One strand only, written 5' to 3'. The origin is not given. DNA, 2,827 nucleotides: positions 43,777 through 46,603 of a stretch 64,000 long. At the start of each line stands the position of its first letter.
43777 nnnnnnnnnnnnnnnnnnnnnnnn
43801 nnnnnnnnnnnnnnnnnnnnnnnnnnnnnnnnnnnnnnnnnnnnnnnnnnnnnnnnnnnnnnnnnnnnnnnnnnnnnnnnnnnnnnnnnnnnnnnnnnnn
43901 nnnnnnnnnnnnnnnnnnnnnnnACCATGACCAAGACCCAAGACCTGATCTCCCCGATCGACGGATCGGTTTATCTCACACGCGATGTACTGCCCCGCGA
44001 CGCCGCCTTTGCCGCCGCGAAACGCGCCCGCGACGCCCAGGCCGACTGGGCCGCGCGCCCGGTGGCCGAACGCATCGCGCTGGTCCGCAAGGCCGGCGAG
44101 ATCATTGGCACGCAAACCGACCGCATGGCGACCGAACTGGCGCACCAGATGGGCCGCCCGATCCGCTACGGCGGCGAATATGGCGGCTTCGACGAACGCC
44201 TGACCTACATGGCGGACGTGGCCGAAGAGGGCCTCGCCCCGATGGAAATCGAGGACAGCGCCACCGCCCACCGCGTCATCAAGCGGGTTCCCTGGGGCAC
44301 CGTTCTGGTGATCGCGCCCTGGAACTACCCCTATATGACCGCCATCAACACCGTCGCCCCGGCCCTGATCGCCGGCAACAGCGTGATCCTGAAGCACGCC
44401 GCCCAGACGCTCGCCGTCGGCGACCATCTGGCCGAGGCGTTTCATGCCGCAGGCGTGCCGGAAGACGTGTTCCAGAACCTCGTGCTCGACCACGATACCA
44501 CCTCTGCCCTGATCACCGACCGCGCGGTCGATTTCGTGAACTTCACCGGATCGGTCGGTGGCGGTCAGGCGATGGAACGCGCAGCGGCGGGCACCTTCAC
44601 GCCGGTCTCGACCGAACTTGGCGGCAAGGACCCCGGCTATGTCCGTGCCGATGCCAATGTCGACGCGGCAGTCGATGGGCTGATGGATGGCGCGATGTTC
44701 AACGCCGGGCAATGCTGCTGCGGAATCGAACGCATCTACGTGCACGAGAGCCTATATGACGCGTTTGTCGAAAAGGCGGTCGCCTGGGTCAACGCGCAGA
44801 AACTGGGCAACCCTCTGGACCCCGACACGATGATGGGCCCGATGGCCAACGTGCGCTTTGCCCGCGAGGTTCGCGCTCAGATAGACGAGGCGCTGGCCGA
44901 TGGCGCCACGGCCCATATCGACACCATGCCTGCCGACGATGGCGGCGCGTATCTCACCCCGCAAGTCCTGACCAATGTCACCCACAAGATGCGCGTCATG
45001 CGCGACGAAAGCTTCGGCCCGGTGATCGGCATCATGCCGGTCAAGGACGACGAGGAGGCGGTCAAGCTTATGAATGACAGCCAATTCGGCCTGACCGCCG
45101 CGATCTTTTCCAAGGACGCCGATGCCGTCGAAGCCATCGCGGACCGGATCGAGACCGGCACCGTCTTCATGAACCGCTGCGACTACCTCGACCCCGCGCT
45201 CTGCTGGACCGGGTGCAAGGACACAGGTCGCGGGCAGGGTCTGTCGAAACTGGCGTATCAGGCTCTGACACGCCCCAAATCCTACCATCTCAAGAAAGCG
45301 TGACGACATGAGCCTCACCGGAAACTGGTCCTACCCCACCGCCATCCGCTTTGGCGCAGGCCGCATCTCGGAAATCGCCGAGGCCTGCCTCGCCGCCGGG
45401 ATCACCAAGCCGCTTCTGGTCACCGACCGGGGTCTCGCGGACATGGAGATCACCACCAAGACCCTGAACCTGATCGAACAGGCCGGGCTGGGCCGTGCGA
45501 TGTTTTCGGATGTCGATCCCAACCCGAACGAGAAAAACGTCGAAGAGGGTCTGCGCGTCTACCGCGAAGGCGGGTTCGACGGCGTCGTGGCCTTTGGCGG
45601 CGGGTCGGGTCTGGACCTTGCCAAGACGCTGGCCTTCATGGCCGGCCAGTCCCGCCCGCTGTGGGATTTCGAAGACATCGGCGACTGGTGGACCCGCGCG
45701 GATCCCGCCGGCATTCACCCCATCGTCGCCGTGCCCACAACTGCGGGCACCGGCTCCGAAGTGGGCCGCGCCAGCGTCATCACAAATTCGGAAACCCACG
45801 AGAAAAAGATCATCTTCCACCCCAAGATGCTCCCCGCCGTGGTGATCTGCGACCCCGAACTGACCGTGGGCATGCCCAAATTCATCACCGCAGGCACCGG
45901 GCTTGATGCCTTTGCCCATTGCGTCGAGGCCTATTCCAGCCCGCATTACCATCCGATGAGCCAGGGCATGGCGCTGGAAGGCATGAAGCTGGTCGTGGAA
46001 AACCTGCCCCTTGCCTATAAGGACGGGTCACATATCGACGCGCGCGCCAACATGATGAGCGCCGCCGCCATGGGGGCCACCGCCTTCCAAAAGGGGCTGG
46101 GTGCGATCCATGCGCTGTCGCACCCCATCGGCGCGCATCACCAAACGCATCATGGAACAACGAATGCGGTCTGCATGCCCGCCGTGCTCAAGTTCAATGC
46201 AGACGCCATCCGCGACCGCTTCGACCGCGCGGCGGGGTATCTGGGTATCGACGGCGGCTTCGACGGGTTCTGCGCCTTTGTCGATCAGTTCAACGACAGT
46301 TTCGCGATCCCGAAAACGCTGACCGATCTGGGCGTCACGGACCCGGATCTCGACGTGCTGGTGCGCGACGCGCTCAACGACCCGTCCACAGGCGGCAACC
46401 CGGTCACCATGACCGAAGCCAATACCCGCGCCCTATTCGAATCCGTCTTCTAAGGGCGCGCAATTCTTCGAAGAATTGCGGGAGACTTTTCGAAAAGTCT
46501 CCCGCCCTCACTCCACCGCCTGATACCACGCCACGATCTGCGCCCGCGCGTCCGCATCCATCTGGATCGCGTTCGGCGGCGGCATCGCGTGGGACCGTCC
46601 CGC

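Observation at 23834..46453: Candidate phosphonolipid/phospholipid head-group scavenging island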

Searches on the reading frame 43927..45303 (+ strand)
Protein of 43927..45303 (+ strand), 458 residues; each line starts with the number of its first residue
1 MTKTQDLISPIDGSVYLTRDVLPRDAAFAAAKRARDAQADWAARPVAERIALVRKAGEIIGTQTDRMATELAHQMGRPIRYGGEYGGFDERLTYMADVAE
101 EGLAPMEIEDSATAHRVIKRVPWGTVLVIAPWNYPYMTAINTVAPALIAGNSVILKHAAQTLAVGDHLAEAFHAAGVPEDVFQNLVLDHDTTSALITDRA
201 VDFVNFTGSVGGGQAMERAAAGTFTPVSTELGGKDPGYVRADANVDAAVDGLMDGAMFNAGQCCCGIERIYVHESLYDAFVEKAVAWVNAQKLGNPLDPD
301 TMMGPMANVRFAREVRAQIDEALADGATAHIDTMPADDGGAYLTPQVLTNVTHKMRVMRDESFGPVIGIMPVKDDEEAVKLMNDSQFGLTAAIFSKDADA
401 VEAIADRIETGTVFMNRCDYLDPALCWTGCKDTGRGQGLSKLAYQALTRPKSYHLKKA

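Call 4: search_protein_families(library=pfam, proteins=[window:43927-45303:+])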
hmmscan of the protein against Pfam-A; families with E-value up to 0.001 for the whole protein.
window:43927-45303:+ (458 aa): 1 family
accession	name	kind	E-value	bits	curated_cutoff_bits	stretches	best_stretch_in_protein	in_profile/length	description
PF00171.27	Aldedh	-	8.8e-118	394.2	23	1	3-452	7-460/461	Aldehyde dehydrogenase family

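Call 6: search_protein_families(library=ncbifam, proteins=[window:43927-45303:+])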
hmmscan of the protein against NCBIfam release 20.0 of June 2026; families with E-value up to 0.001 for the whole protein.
window:43927-45303:+ (458 aa): 45 families (the best 25 are shown)
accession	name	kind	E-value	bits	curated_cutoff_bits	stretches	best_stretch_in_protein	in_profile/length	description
NF006916.0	PRK09407.1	equivalog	2e-88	297.3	521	1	24-417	55-451/526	succinic semialdehyde dehydrogenase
TIGR01804.1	BADH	equivalog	8.1e-86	288.3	668.6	1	3-448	13-464/467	betaine-aldehyde dehydrogenase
NF006915.0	PRK09406.1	equivalog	4.1e-82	276.5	730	1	8-443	6-444/457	NADP-dependent succinic semialdehyde dehydrogenase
NF009725.0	PRK13252.1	equivalog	6e-80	269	593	1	3-453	22-477/488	betaine-aldehyde dehydrogenase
NF042989.1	AldDh_AldH_Clos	equivalog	1.3e-79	268.1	800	1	31-443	29-445/458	aldehyde dehydrogenase AldH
NF010000.0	PRK13473.1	subfamily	9.4e-79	265.2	615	1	4-451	18-468/475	aminobutyraldehyde dehydrogenase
TIGR02299.1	HpaE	equivalog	1e-78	265.1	638.35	1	29-455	42-476/488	5-carboxymethyl-2-hydroxymuconate semialdehyde dehydrogenase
NF010575.0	PRK13968.1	equivalog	9.1e-78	262.4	855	1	30-443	34-447/462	succinate-semialdehyde dehydrogenase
NF045735.1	PaDhStyDPseudo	equivalog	2.6e-75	253.9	850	1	25-452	43-478/483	phenylacetaldehyde dehydrogenase StyD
TIGR03216.1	OH_muco_semi_DH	equivalog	7.5e-74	249.1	693.25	1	24-437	35-461/481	2-hydroxymuconic semialdehyde dehydrogenase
NF045736.1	PaDhStyDRhodo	equivalog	1.6e-73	247.9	800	1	25-447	43-469/479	phenylacetaldehyde dehydrogenase StyD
NF007497.0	PRK10090.1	equivalog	1.3e-72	245.1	500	1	25-420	44-442/480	aldehyde dehydrogenase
TIGR01780.1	SSADH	subfamily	2.6e-72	244.1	646.35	1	27-442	21-439/448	succinate-semialdehyde dehydrogenase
NF042993.1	AlphKGSA_gudD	equivalog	1.5e-71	241.6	770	1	29-416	46-439/481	alpha-ketoglutaric semialdehyde dehydrogenase GucD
NF052305.1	DioxValDhHalo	equivalog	1.6e-70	238.4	750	1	27-417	45-440/483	2,5-dioxovalerate dehydrogenase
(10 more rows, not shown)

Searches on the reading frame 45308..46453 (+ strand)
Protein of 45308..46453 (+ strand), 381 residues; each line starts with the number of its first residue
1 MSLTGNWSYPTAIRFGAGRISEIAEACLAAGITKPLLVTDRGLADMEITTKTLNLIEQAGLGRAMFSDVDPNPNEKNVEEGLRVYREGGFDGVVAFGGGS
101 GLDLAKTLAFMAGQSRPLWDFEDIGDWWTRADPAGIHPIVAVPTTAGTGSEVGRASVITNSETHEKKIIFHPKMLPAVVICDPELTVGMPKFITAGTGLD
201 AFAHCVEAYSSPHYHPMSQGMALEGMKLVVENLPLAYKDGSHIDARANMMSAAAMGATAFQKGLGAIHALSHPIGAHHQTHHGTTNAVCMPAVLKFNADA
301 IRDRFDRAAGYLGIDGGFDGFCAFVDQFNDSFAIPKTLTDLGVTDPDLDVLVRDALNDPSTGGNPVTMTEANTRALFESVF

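Call 4: search_protein_families(library=pfam, proteins=[window:45308-46453:+])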
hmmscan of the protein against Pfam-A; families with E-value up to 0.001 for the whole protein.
window:45308-46453:+ (381 aa): 3 families
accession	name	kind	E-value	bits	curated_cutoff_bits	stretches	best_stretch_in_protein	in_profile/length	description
PF00465.25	Fe-ADH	-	7.6e-49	166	31.3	1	10-183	1-168/168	Iron-containing alcohol dehydrogenase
PF25137.1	ADH_Fe_C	-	2.8e-41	141.8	27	1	194-379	1-192/194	Fe-containing alcohol dehydrogenase family, C-terminal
PF13685.12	Fe-ADH_2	-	3.3e-09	37.4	28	1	15-113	2-98/149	Iron-containing alcohol dehydrogenase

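Call 6: search_protein_families(library=ncbifam, proteins=[window:45308-46453:+])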
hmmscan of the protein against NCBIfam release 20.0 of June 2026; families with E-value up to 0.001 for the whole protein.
window:45308-46453:+ (381 aa): 16 families
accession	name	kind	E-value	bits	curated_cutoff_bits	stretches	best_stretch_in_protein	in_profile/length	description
NF058672.1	4HyButDHCUPNE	equivalog_domain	4.3e-106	355.3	500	1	8-379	5-376/378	4-hydroxybutyrate dehydrogenase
TIGR02638.1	lactal_redase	equivalog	1.7e-81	274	523.15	1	15-377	12-379/379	lactaldehyde reductase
NF041833.1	Fe_ADH_ErcA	equivalog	1.7e-75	254.5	550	1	15-380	13-381/382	alcohol dehydrogenase-like regulatory protein ErcA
NF053866.1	CholDhdGbsBBac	equivalog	9.9e-75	251.6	550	1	7-379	12-389/392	choline dehydrogenase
NF007911.0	PRK10624.1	equivalog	5.1e-71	239.6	537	1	15-380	13-381/382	lactaldehyde reductase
NF010378.0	PRK13805.1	equivalog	6.2e-62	209.6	951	1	10-368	462-851/872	bifunctional acetaldehyde-CoA/alcohol dehydrogenase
NF007363.0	PRK09860.1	equivalog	4.4e-61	207.1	581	1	15-377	14-379/383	L-threonine dehydrogenase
NF050025.1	SulfAcetaldRedSarD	equivalog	1.5e-52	178.8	700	1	13-370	11-374/385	sulfoacetaldehyde reductase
NF011998.0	PRK15454.1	equivalog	2.9e-50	171.1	556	1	7-373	24-387/395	ethanolamine utilization ethanol dehydrogenase EutG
TIGR03405.1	Phn_Fe-ADH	equivalog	5.8e-46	156.9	423.7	1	9-357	3-345/355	iron-containing alcohol dehydrogenase PsrA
TIGR04266.1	NDMA_methanol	equivalog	1.2e-41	142.9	625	1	16-316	22-322/420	NDMA-dependent methanol dehydrogenase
NF011717.0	PRK15138.1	equivalog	8e-28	97.6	645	1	9-352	8-357/387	alcohol dehydrogenase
NF041822.1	daptide_DH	equivalog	5e-18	65.1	300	1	37-217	5-183/363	daptide-type RiPP biosynthesis dehydogenase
NF006941.0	PRK09423.1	subfamily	3.4e-11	42.6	336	2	137-211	109-182/367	glycerol dehydrogenase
NF053832.1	GlycoaldRedHalo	equivalog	4.6e-05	22.7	550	0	138-209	110-180/363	glycolaldehyde reductase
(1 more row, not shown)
